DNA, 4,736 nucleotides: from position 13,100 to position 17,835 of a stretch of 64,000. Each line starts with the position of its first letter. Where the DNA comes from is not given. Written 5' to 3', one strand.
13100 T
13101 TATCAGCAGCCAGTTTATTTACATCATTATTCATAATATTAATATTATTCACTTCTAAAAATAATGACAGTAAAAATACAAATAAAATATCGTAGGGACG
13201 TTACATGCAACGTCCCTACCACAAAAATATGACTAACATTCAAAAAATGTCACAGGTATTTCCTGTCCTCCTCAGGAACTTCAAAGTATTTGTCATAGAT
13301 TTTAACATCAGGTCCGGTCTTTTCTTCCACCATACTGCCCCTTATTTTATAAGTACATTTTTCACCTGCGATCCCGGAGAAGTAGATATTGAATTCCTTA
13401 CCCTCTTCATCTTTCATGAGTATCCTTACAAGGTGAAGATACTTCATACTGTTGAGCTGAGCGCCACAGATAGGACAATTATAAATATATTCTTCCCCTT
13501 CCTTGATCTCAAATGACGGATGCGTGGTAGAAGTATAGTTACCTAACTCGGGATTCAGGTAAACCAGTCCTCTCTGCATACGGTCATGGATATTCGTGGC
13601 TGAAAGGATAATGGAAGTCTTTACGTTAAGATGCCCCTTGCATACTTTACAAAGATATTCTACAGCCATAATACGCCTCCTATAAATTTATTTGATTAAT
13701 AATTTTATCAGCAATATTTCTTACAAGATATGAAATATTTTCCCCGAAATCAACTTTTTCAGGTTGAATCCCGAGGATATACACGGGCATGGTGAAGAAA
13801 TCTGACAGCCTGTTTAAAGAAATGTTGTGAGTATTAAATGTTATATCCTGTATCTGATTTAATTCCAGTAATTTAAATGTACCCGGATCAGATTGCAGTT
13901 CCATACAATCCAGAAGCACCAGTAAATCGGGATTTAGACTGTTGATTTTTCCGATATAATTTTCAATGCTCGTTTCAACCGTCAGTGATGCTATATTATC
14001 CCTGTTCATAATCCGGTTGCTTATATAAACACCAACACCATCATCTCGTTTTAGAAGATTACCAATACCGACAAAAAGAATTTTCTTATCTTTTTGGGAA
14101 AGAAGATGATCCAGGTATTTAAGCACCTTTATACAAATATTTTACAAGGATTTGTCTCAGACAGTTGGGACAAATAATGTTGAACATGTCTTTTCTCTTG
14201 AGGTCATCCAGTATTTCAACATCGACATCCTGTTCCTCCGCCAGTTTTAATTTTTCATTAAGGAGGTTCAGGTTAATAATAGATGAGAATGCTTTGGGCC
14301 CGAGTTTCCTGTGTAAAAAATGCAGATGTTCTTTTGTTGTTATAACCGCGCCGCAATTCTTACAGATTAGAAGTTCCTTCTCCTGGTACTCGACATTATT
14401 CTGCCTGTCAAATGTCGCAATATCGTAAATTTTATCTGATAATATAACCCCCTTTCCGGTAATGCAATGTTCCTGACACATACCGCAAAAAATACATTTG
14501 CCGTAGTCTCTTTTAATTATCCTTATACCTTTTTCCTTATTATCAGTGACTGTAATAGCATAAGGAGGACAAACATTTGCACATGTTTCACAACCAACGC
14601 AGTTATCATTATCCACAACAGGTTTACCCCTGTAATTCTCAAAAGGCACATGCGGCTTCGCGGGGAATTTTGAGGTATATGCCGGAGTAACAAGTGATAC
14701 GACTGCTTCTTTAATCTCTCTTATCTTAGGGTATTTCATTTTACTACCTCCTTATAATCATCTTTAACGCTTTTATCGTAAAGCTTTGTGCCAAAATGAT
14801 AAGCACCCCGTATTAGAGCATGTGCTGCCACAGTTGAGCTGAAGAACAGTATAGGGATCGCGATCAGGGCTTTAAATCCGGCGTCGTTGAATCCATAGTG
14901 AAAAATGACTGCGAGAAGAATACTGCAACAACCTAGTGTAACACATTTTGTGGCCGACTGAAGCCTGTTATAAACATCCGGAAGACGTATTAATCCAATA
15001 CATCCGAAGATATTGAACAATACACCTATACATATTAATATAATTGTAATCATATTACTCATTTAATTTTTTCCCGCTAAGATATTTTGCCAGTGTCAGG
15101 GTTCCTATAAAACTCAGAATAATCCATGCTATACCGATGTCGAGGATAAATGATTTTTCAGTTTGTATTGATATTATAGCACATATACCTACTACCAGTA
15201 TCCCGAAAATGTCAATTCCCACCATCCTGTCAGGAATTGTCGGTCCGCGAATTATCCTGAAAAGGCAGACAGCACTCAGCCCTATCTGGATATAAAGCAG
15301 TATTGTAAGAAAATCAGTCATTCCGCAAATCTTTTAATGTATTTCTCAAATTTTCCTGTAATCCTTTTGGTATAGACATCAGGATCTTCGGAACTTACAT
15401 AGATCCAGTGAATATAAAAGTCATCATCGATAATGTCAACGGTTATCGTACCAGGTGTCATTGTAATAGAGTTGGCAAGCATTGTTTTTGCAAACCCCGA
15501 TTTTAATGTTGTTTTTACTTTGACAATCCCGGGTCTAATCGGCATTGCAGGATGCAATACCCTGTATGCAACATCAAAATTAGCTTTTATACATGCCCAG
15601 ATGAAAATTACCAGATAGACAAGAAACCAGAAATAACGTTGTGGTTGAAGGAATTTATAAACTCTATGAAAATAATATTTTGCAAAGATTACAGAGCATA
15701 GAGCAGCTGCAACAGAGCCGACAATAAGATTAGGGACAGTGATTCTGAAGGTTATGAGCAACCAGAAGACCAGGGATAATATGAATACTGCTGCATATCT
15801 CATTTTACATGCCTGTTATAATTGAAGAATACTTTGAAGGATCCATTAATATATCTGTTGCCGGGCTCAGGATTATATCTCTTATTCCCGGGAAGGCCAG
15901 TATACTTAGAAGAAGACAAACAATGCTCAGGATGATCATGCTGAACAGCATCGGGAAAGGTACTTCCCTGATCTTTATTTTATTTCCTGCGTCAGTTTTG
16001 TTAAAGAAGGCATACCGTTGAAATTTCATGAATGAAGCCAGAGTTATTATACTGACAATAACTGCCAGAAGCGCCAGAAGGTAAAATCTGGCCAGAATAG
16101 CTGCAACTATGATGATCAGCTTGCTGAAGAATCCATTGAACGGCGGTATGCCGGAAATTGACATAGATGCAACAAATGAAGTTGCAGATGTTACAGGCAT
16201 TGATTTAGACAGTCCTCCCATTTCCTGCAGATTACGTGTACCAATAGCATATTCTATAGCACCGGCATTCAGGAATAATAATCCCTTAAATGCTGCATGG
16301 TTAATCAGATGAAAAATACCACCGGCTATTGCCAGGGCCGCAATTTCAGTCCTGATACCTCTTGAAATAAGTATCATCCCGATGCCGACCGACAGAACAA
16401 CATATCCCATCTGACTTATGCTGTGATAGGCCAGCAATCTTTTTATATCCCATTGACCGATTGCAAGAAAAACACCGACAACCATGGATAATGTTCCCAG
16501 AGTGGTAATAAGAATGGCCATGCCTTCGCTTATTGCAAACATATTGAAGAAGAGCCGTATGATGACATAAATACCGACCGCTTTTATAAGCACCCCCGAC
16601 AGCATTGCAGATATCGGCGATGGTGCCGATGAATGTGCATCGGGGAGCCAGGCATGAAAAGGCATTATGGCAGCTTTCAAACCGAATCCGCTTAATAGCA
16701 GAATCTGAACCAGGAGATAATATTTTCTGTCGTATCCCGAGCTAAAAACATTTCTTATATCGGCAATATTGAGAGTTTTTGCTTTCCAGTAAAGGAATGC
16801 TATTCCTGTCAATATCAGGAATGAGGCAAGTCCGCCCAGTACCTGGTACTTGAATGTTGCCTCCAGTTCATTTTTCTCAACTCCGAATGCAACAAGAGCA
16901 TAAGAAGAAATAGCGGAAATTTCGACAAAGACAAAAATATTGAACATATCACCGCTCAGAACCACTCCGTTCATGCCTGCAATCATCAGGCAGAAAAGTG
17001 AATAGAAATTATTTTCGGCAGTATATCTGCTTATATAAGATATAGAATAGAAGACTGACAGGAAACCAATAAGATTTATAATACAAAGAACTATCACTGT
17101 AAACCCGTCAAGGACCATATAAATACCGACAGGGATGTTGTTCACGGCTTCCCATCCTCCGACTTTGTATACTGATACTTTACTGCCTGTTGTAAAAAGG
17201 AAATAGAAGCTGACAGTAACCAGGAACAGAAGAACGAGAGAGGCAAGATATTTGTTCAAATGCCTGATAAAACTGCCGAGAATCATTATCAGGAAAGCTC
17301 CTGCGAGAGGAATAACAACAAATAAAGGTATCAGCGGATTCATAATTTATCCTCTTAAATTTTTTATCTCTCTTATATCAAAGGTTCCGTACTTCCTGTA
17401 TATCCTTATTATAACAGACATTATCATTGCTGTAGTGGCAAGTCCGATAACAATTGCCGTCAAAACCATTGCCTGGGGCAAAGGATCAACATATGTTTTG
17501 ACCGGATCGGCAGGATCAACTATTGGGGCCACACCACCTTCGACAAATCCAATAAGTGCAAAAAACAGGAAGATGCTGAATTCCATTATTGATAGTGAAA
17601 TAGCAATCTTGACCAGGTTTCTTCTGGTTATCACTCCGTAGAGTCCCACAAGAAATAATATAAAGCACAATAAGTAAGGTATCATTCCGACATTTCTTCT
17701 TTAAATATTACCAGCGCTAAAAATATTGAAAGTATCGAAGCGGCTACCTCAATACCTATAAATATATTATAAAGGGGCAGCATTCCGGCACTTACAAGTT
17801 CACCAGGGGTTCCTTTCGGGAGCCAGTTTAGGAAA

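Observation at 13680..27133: Putative NAD(P)H-coupled, ion-translocating [NiFe] hydrogenase: AsrAB-like diaphorase in one operon with a group 4 hydrogenase and a full Mrp set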

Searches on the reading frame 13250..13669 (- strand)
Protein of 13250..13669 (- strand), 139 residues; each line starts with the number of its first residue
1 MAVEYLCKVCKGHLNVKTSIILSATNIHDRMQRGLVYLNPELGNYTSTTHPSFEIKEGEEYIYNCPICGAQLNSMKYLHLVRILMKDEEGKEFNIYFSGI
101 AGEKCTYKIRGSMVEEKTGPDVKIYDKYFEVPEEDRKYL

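Call 4: search_protein_families(library=pfam, proteins=[window:13250-13669:-])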
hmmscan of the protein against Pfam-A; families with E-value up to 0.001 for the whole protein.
window:13250-13669:- (139 aa): 0 families

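Call 55: search_protein_families(library=ncbifam, proteins=[window:13250-13669:-], max_evalue=0.0001)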
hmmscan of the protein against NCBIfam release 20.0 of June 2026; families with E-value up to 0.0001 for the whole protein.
window:13250-13669:- (139 aa): 0 families

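Call 77: find_related_loci(query=window:13250-13669:-, collection=metagenome_contigs, flank=7000)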
Query window:13250-13669:- (139 aa) in metagenome_contigs; peptide patterns used: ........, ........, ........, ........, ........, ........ (x = any residue, [..] = any of these).
562 stretches matched a pattern; 261 encode a relative of the query (tblastn E <= 1e-3); the best 80 are kept; 80 distinct loci.
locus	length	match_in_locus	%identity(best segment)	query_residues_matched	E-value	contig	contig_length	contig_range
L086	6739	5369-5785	100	1-139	9e-93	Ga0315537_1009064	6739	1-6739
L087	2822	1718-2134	100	1-139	9e-95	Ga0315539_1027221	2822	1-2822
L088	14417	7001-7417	97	1-139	1e-90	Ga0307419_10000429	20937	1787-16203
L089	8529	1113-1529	95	1-139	3e-89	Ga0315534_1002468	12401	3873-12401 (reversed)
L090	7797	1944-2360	94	1-139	6e-89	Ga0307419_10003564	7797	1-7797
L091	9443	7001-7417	92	1-139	5e-86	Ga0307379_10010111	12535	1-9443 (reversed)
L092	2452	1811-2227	91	1-139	3e-87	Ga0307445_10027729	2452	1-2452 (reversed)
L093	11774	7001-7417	89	1-139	6e-84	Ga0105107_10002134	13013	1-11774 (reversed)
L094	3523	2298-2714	88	1-139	3e-84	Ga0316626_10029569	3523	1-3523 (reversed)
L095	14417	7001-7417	89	1-139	1e-82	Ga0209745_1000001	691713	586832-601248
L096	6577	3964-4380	88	1-139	2e-82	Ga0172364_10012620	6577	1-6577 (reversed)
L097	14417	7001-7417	88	1-139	2e-82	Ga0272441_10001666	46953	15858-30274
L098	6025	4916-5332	88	1-139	2e-82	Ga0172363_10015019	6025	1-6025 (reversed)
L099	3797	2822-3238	86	1-139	2e-82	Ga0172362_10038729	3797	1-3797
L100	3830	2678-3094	86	1-139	2e-82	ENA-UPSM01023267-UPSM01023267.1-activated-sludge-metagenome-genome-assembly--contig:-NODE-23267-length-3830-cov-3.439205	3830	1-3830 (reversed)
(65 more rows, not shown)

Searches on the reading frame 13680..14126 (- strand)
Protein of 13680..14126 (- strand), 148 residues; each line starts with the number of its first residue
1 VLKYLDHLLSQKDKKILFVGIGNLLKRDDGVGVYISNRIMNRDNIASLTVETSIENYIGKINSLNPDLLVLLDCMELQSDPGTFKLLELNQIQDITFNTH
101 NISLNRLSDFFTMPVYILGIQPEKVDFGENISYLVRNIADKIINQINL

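Call 4: search_protein_families(library=pfam, proteins=[window:13680-14126:-])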
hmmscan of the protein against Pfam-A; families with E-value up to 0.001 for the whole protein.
window:13680-14126:- (148 aa): 1 family
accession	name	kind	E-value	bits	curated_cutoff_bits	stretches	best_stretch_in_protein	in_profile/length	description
PF01750.23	HycI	-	1.1e-06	28.9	23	1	52-146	24-127/130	Hydrogenase maturation protease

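Call 55: search_protein_families(library=ncbifam, proteins=[window:13680-14126:-], max_evalue=0.0001)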
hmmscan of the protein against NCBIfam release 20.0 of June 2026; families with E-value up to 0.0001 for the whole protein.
window:13680-14126:- (148 aa): 7 families
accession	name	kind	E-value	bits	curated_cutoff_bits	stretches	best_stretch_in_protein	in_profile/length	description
TIGR00142.1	hycI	equivalog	3e-24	85.5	119.1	1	17-146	2-138/146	hydrogenase maturation peptidase HycI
TIGR00072.1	hydrog_prot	superfamily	1.8e-22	79.9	47.45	1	19-146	3-141/145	hydrogenase maturation protease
TIGR00140.1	hupD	subfamily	4.6e-09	36.4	151.8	1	16-144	1-141/151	HyaD/HybD family hydrogenase maturation endopeptidase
NF045519.1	NiFeSe_H2_mat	exception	1.8e-08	34.3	190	1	14-141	1-138/152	NiFeSe hydrogenase maturation protease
TIGR00130.1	frhD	equivalog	3.2e-08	33.8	134.95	1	13-129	2-127/153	coenzyme F420-reducing hydrogenase, FrhD protein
NF007777.0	PRK10466.1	equivalog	5.4e-05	23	190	0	15-128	2-127/164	HyaD/HybD family hydrogenase maturation endopeptidase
NF007616.0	PRK10264.1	equivalog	8.3e-05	22.3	261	0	13-94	3-86/195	hydrogenase 1 maturation protease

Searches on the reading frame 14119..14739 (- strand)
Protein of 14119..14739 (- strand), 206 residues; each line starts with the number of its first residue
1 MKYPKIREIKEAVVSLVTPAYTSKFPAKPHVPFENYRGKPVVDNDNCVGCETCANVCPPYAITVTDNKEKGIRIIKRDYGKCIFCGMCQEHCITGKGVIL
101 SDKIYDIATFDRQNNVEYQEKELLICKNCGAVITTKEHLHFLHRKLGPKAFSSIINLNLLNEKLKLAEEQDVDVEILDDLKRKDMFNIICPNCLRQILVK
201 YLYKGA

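Call 4: search_protein_families(library=pfam, proteins=[window:14119-14739:-])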
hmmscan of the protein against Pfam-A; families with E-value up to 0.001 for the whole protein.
window:14119-14739:- (206 aa): 8 families
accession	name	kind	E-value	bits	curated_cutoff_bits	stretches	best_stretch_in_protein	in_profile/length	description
PF12838.12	Fer4_7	-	1.2e-10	42.1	27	1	46-95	1-51/52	4Fe-4S dicluster domain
PF00037.32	Fer4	-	3.7e-08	33.3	21.1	2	40-63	1-24/24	4Fe-4S binding domain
PF13237.11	Fer4_10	-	7e-08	32.7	25.5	1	40-92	2-52/53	4Fe-4S dicluster domain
PF12797.12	Fer4_2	-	1.3e-06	28.4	24.5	1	39-58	2-21/22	4Fe-4S binding domain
PF13187.11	Fer4_9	-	1.4e-06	28.6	27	1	46-94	1-49/52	4Fe-4S dicluster domain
PF12837.12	Fer4_6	-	4.7e-06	26.7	25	1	39-62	1-24/24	4Fe-4S binding domain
PF13183.11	Fer4_8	-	4.5e-05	24.4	27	0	45-66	3-25/68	4Fe-4S dicluster domain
PF14697.11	Fer4_21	-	0.00057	20.4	35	1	42-62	36-57/59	4Fe-4S dicluster domain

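Call 8: search_protein_families(library=ncbifam, proteins=[window:14119-14739:-], max_evalue=0.00001)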
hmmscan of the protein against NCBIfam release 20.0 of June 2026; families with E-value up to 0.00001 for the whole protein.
window:14119-14739:- (206 aa): 32 families (the best 25 are shown)
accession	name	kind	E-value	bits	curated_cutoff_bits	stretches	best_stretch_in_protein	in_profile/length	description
NF009053.0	PRK12387.1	subfamily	1.2e-27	96.8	204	1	20-153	13-144/180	formate hydrogenlyase complex iron-sulfur subunit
NF006076.0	PRK08222.1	equivalog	8.5e-19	68.1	270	1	21-142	14-133/181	hydrogenase 4 subunit H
TIGR01971.1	NuoI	subfamily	1.3e-18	66.8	113.05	1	15-120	8-118/121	NADH-quinone oxidoreductase, chain I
NF004537.0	PRK05888.1-3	equivalog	4.7e-17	62.2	163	1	20-125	38-155/204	NADH-quinone oxidoreductase subunit NuoI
NF040612.1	F420_dehyd_FpoI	exception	6.4e-15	55.2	180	1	6-107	3-107/135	F420H2 dehydrogenase subunit FpoI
NF006221.0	PRK08348.1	subfamily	7.8e-15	54.8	124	1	9-115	7-108/136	NADH-plastoquinone oxidoreductase subunit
NF004536.0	PRK05888.1-1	equivalog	1e-13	51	212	1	7-127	15-141/180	NADH-quinone oxidoreductase subunit NuoI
NF010590.0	PRK13984.1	equivalog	4.5e-13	48.2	946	1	21-96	26-107/611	putative oxidoreductase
TIGR00403.1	ndhI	equivalog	1.1e-12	48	302.35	1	22-119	39-138/183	NAD(P)H-quinone oxidoreductase subunit I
NF004538.0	PRK05888.1-4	equivalog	4.9e-12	45.8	135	1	44-128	60-146/162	NADH-quinone oxidoreductase subunit NuoI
NF004543.0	PRK05888.2-5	equivalog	1.4e-11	44.3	243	1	21-97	35-115/217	NADH-quinone oxidoreductase subunit NuoI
NF004541.0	PRK05888.2-2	equivalog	1.8e-11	44.2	217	1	7-114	22-126/168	NADH-quinone oxidoreductase subunit NuoI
NF004539.0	PRK05888.1-5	equivalog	1.9e-10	40.7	225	1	21-124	32-141/162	NADH-quinone oxidoreductase subunit NuoI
NF007382.0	PRK09898.1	equivalog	5.8e-10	39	213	1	32-99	141-200/208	ferredoxin-like protein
NF042909.1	FMH_DH_FwdF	exception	3.9e-09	36.1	375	1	45-132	15-110/336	tungsten-dependent formylmethanofuran dehydrogenase subunit FwdF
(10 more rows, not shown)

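Call 79: search_solved_structures(query=window:14119-14739:-, max_evalue=0.000001)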
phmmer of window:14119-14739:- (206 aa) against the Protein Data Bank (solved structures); distinct sequences matched with E-value up to 0.000001: 41.
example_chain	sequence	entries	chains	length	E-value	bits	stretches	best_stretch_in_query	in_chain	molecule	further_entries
7z0s_F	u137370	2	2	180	5.7e-18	68.5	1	18-139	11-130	Formate hydrogenlyase subunit 6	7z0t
5t5i_F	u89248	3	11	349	3.5e-16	62.7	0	36-94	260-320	Tungsten formylmethanofuran dehydrogenase subunit fwdF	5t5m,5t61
9sw6_H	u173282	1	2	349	3e-15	59.7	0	41-93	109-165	Tungsten formylmethanofuran dehydrogenase, subunit F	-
6hum_I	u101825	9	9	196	3.9e-13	52.7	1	22-114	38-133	NAD(P)H-quinone oxidoreductase subunit I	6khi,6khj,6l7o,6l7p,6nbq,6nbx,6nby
7eu3_I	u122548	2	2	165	5.2e-13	52.4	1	18-118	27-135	NAD(P)H-quinone oxidoreductase subunit I, chloroplastic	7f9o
7wfg_I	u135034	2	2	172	3.7e-12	49.5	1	22-117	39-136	NAD(P)H-quinone oxidoreductase subunit I, chloroplastic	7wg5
9grx_I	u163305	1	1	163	4e-12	49.5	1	22-117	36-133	NAD(P)H-quinone oxidoreductase subunit I, chloroplastic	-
9sfi_T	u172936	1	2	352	1.3e-11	47.8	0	28-64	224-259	4Fe-4S ferredoxin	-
6u8y_N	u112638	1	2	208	8.3e-11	45.2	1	21-96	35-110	NADH dehydrogenase subunit I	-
7ar7_I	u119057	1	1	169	6.4e-10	42.2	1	23-121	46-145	NADH dehydrogenase [ubiquinone] iron-sulfur protein 8-A, mitochondrial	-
6cfw_N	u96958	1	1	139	8.4e-10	41.9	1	15-113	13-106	NADH-plastoquinone oxidoreductase subunit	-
8qby_I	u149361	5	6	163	1.2e-09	41.3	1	25-124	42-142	NADH-quinone oxidoreductase subunit I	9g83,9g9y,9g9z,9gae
7awt_I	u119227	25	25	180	1.3e-09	41.3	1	21-126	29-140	NADH-quinone oxidoreductase subunit I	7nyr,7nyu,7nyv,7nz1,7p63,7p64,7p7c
7a23_D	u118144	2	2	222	1.3e-09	41.2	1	24-120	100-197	TYKY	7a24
7aqr_I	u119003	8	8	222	1.3e-09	41.2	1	24-120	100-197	NADH dehydrogenase [ubiquinone] iron-sulfur protein 8-A, mitochondrial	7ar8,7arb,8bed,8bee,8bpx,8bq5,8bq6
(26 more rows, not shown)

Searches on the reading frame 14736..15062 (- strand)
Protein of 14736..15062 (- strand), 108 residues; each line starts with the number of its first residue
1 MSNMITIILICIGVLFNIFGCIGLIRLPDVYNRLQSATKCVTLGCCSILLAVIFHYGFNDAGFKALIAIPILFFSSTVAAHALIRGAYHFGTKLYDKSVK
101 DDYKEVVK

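Call 4: search_protein_families(library=pfam, proteins=[window:14736-15062:-])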
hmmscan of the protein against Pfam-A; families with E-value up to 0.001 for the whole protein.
window:14736-15062:- (108 aa): 1 family
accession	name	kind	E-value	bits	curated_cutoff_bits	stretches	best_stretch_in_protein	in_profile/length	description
PF03334.19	PhaG_MnhG_YufB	-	5.4e-22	78.2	23.4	1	9-88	1-80/80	Na+/H+ antiporter subunit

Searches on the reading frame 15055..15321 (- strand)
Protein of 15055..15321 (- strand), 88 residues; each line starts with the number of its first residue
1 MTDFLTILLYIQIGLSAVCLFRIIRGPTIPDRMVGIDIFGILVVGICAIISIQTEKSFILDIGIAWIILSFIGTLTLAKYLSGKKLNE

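Call 4: search_protein_families(library=pfam, proteins=[window:15055-15321:-])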
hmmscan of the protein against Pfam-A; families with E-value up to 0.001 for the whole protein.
window:15055-15321:- (88 aa): 1 family
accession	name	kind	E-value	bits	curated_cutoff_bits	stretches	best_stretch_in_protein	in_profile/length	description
PF04066.18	MrpF_PhaF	-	4.6e-14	53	23.3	1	30-81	1-52/53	Multiple resistance and pH regulation protein F (MrpF / PhaF)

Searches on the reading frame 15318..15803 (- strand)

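Call 4: search_protein_families(library=pfam, proteins=[window:15318-15803:-])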
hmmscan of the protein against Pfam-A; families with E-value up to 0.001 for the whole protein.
window:15318-15803:- (161 aa): 1 family
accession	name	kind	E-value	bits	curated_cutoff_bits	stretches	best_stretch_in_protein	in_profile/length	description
PF01899.21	MNHE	-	2.9e-42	144.3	27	1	8-158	2-144/145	Na+/H+ ion antiporter subunit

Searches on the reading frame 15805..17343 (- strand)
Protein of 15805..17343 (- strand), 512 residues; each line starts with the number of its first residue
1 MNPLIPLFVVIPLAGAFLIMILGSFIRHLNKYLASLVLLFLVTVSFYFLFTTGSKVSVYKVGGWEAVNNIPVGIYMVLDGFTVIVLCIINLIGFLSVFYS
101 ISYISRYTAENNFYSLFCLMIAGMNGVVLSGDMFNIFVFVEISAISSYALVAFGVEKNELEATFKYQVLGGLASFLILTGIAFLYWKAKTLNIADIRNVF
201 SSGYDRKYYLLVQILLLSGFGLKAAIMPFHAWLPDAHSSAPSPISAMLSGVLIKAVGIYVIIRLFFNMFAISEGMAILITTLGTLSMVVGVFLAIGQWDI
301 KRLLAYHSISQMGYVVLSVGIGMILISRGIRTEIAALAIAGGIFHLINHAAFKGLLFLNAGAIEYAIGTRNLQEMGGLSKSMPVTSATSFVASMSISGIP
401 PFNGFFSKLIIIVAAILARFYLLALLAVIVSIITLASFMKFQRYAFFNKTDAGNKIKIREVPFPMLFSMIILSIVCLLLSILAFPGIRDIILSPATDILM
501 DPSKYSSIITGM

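Call 4: search_protein_families(library=pfam, proteins=[window:15805-17343:-])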
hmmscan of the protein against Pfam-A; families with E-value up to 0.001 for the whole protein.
window:15805-17343:- (512 aa): 3 families
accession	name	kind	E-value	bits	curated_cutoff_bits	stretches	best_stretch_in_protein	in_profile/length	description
PF00361.26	Proton_antipo_M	-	6.5e-64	216.4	21.5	1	130-434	1-294/294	NADH:quinone oxidoreductase/Mrp antiporter, TM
PF10125.14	NADHdeh_related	-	2.1e-06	27.8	27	1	124-238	81-190/218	NADH dehydrogenase I, subunit N related protein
PF00662.26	Proton_antipo_N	-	3.4e-05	24.1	24.5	1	64-114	1-51/51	NADH-Ubiquinone oxidoreductase (complex I), chain 5 N-terminus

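Call 51: search_solved_structures(query=window:15805-17343:-, max_evalue=1e-40)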
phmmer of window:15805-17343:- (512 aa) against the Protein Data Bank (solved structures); distinct sequences matched with E-value up to 1e-40: 9.
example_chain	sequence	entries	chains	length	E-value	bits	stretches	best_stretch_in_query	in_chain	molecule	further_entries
6cfw_H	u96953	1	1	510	1.3e-80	275.3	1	5-510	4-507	Monovalent cation/H+ antiporter subunit D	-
7qru_D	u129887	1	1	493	1.1e-69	239.2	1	1-505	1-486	Na+/H+ antiporter subunit D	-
6u8y_H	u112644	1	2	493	4e-58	201.1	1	3-506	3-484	NADH dehydrogenase subunit N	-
7qru_A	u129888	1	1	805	4.6e-57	197.6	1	10-498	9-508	Na+/H+ antiporter subunit A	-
6z16_A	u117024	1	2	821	1.3e-53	186.3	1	64-496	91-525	Multisubunit Na+/H+ antiporter, A subunit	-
6z16_D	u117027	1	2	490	3.8e-50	174.8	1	3-507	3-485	Multisubunit Na+/H+ antiporter, D subunit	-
7d3u_D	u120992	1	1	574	5.6e-50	174.3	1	5-447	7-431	Monovalent Na+/H+ antiporter subunit D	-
6hum_F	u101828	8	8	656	4.9e-45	158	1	9-444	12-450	NADH dehydrogenase subunit 5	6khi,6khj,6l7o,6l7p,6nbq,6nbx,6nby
6u8y_X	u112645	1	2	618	8.3e-41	144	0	6-482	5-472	NADH dehydrogenase subunit M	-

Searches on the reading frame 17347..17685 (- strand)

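Call 4: search_protein_families(library=pfam, proteins=[window:17347-17685:-])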
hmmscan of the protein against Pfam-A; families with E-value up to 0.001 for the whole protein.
window:17347-17685:- (112 aa): 1 family
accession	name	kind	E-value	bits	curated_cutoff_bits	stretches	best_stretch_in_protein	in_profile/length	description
PF00420.29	Oxidored_q2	-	1.1e-27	96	26.1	1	4-111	3-94/95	NADH-ubiquinone/plastoquinone oxidoreductase chain 4L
